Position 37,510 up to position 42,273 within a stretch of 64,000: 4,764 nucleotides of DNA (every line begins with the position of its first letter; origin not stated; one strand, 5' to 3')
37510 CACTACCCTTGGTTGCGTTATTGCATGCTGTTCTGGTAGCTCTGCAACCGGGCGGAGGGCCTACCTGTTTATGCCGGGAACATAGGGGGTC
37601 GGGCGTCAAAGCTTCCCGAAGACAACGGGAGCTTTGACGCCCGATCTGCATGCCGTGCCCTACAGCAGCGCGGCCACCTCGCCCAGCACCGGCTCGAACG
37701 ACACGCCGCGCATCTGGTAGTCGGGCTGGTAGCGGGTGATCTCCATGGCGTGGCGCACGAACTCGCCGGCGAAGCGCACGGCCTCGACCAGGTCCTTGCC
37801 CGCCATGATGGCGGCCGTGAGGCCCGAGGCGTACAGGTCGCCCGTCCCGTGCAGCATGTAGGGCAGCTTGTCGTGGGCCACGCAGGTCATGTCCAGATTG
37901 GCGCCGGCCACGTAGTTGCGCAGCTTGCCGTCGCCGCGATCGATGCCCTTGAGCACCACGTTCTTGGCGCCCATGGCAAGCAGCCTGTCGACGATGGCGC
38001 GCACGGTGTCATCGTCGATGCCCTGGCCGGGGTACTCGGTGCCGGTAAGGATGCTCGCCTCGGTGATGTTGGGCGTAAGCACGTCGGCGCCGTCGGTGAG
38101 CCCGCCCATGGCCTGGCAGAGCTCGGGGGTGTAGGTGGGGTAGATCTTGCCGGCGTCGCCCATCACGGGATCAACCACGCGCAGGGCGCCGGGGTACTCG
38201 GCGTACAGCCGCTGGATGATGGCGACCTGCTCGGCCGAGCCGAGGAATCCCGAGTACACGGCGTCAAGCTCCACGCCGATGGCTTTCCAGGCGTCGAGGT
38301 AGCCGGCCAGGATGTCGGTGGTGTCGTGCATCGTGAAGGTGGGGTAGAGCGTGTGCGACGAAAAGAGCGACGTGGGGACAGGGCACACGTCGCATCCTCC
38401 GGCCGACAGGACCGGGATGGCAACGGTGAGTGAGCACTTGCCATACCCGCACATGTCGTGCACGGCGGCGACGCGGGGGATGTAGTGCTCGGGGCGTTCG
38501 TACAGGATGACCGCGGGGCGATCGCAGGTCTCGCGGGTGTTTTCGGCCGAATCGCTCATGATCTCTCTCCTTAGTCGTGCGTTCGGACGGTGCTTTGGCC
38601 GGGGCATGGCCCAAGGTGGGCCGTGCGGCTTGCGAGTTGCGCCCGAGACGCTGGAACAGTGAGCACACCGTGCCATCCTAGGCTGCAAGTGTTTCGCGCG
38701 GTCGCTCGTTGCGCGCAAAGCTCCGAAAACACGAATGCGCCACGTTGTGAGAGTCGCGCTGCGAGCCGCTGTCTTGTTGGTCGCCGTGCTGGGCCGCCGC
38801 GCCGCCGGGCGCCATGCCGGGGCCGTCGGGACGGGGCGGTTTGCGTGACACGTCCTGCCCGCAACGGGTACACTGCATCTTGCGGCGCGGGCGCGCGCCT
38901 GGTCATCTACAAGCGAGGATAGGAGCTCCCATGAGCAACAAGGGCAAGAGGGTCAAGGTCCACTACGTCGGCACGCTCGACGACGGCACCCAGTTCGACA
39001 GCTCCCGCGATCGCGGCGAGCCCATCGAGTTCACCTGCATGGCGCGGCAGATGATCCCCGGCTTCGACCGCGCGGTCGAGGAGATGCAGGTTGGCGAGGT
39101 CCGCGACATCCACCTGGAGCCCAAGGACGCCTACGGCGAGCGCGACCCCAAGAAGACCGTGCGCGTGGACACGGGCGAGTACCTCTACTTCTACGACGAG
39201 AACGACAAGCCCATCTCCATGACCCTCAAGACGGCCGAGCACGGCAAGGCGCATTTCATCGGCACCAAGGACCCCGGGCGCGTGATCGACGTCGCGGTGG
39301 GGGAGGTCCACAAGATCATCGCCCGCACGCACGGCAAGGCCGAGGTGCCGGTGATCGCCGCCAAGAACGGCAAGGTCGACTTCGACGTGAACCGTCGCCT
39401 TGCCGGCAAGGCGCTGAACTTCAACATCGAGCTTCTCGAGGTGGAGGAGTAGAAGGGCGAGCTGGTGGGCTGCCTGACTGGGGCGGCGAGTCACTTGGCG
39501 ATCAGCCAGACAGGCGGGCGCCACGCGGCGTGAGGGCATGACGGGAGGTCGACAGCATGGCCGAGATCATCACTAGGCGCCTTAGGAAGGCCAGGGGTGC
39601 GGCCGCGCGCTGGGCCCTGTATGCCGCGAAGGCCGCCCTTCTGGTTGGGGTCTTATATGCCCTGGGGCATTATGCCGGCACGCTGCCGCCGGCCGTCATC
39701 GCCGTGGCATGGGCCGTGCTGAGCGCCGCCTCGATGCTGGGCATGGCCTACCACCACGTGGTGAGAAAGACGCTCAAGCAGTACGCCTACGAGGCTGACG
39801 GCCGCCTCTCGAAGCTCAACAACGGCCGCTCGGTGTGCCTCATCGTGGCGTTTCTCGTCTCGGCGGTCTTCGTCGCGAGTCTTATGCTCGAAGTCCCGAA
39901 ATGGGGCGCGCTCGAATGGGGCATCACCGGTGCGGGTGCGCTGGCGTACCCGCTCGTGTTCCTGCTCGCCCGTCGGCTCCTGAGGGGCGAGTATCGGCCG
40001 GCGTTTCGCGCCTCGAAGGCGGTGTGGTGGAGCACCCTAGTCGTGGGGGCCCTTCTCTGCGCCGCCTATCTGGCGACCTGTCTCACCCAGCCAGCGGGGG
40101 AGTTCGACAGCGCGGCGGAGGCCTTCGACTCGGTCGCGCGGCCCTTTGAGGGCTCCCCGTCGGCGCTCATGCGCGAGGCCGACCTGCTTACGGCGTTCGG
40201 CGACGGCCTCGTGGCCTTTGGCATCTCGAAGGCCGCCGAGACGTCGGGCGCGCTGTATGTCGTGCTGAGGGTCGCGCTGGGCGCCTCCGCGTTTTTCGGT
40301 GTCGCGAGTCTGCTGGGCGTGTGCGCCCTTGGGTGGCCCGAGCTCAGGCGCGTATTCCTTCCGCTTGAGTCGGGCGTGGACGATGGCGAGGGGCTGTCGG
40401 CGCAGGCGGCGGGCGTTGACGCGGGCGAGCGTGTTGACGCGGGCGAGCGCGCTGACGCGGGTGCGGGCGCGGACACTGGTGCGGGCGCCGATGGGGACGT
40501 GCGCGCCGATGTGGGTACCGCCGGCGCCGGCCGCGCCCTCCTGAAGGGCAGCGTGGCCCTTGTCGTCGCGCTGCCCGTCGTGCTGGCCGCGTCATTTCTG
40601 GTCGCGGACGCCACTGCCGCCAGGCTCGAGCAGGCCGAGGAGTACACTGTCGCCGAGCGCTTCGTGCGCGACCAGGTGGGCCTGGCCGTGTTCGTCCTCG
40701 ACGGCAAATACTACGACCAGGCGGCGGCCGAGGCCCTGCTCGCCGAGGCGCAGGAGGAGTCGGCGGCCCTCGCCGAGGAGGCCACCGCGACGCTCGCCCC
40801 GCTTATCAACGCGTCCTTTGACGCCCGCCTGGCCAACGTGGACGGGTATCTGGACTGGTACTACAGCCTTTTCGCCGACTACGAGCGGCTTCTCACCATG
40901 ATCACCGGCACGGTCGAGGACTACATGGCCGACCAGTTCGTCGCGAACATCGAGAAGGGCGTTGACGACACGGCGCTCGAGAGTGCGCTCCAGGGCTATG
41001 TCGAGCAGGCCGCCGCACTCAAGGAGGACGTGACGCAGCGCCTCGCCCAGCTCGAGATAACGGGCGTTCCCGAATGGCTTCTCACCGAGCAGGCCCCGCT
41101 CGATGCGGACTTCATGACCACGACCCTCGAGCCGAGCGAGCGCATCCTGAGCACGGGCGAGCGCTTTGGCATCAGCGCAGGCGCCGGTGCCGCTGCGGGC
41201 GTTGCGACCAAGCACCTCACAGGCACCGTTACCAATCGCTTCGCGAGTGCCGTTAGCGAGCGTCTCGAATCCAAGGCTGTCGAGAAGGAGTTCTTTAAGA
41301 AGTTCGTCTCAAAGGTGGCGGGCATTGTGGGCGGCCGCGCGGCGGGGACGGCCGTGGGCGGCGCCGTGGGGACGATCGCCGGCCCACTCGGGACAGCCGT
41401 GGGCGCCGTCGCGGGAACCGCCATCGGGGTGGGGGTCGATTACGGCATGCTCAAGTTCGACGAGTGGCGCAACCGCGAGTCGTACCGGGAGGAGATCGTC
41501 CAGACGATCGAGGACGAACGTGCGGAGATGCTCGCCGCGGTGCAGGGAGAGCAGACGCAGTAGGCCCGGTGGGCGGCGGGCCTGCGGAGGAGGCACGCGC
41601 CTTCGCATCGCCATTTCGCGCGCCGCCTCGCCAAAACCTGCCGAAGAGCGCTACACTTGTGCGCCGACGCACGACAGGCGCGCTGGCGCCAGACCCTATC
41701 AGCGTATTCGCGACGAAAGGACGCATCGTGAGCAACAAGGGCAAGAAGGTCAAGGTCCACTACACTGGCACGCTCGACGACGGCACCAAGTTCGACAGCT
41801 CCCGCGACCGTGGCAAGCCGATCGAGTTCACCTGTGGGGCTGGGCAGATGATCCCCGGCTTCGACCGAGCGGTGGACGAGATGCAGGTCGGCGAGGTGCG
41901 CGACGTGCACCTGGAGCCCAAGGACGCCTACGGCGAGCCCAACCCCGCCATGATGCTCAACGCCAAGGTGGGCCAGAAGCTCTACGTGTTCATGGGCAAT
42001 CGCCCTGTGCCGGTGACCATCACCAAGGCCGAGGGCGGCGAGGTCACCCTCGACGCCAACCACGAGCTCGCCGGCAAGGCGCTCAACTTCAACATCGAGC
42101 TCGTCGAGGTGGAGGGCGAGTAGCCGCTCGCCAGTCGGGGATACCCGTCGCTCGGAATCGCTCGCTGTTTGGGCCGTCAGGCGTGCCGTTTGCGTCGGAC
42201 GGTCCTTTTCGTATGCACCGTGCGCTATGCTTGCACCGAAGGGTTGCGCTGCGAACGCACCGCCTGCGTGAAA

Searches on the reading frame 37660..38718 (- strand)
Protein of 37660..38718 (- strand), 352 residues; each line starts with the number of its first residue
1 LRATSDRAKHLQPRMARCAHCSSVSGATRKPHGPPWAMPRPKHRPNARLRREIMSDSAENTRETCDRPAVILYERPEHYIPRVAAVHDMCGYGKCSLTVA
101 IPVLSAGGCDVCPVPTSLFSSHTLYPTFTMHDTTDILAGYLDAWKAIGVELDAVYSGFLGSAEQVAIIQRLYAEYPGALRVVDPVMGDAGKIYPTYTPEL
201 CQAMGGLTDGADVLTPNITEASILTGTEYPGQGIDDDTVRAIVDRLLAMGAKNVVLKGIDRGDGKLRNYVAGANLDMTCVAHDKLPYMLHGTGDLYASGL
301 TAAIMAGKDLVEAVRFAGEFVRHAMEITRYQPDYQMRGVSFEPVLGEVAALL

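Call 19: search_protein_families(library=pfam, proteins=[window:37660-38718:-], max_evalue=0.001)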
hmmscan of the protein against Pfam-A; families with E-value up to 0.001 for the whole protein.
window:37660-38718:- (352 aa): 2 families
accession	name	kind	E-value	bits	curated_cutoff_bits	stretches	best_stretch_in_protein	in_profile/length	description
PF08543.17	Phos_pyr_kin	-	1.1e-25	90.8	27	1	134-328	45-234/246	Phosphomethylpyrimidine kinase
PF00294.29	PfkB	-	2.2e-08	34.2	25.8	1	206-317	179-282/302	pfkB family carbohydrate kinase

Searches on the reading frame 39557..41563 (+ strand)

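Call 19: search_protein_families(library=pfam, proteins=[window:39557-41563:+], max_evalue=0.001)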
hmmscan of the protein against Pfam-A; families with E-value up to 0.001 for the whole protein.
window:39557-41563:+ (668 aa): 0 families

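Call 70: search_protein_families(library=phrogs, proteins=[window:39557-41563:+], max_evalue=0.001)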
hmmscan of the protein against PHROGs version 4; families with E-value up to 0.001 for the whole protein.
window:39557-41563:+ (668 aa): 2 families
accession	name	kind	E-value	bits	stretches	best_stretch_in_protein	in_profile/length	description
phrog_6922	-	unknown function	4.4e-07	30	1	586-638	334-386/768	-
phrog_16692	-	unknown function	5.9e-05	22.6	1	548-627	691-755/1107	-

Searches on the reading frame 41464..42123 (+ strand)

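Call 19: search_protein_families(library=pfam, proteins=[window:41464-42123:+], max_evalue=0.001)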
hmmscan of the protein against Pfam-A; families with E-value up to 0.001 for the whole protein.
window:41464-42123:+ (219 aa): 1 family
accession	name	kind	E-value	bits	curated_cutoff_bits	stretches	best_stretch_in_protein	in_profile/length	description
PF00254.34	FKBP_C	-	3.9e-25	88.4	21.1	1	90-213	5-93/94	FKBP-type peptidyl-prolyl cis-trans isomerase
